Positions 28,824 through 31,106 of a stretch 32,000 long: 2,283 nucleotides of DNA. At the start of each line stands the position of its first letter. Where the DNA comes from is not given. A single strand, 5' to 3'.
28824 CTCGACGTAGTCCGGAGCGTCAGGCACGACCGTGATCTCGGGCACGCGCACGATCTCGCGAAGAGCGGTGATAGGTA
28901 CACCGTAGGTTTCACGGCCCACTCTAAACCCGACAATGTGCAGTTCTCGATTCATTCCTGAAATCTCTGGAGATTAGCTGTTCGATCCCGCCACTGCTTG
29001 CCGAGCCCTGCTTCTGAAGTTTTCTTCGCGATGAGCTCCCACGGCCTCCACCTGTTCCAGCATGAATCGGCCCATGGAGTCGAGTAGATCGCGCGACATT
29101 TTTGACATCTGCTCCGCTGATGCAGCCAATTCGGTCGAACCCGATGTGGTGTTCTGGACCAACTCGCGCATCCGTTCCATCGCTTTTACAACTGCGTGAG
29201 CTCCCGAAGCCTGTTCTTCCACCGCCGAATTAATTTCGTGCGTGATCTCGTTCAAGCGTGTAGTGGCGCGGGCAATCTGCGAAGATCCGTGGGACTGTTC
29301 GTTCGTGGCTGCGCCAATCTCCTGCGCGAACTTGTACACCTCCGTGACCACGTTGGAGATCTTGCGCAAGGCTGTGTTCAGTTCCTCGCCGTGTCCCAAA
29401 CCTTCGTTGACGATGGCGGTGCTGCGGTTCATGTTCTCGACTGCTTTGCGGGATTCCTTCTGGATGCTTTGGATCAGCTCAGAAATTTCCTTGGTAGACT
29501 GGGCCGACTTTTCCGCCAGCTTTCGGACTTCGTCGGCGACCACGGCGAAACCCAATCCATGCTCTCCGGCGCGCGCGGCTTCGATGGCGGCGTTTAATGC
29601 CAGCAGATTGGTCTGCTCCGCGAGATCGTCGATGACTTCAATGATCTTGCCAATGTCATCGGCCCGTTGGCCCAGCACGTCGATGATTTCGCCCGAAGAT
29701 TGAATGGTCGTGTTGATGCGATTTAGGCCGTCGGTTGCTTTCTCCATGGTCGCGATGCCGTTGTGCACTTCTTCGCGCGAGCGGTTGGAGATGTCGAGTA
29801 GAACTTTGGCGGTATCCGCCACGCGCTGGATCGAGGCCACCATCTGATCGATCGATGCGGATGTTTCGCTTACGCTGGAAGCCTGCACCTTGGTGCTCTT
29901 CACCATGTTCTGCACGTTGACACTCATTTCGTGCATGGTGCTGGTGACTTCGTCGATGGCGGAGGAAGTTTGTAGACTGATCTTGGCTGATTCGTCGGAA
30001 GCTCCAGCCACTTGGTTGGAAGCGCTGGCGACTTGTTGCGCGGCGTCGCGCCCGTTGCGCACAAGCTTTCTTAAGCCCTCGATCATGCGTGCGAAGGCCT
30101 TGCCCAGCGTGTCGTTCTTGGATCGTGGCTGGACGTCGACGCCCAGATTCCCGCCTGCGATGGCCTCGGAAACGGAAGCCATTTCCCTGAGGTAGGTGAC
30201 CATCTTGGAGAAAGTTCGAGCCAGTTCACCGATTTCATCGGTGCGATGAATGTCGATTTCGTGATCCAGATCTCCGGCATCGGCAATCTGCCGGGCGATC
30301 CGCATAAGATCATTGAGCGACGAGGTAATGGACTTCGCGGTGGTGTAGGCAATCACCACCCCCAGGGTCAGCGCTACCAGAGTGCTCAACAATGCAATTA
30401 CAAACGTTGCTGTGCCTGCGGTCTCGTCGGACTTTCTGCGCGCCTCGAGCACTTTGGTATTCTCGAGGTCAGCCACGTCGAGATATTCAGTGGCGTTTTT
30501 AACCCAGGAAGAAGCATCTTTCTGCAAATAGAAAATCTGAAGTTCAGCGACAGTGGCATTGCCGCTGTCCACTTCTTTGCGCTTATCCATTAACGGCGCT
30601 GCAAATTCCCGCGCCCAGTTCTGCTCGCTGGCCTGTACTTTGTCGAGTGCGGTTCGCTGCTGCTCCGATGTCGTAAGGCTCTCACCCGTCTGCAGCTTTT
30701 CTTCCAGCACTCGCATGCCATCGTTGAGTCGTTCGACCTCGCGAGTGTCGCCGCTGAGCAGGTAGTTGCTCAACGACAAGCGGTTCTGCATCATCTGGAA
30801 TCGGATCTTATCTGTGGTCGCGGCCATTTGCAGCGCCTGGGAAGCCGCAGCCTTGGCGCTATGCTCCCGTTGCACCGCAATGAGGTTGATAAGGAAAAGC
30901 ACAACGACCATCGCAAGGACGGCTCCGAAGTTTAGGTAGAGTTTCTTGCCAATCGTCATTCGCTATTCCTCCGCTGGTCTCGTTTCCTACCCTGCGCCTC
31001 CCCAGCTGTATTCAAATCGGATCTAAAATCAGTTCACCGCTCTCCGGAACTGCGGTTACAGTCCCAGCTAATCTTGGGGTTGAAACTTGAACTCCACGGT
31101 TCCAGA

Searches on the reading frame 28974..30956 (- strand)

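Call 73: search_protein_families(library=pfam, proteins=[window:28974-30956:-], max_evalue=0.001)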
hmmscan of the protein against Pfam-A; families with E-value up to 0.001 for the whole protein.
window:28974-30956:- (660 aa): 3 families
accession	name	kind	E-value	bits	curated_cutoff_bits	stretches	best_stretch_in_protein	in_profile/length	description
PF00015.26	MCPsignal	-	1.8e-51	174.8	34.6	1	403-572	7-172/172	Methyl-accepting chemotaxis protein (MCP) signalling domain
PF00672.30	HAMP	-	4.6e-15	56.1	25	1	206-258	2-53/53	HAMP domain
PF05227.19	CHASE3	-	0.00019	21.8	28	1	37-130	4-99/138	CHASE3 domain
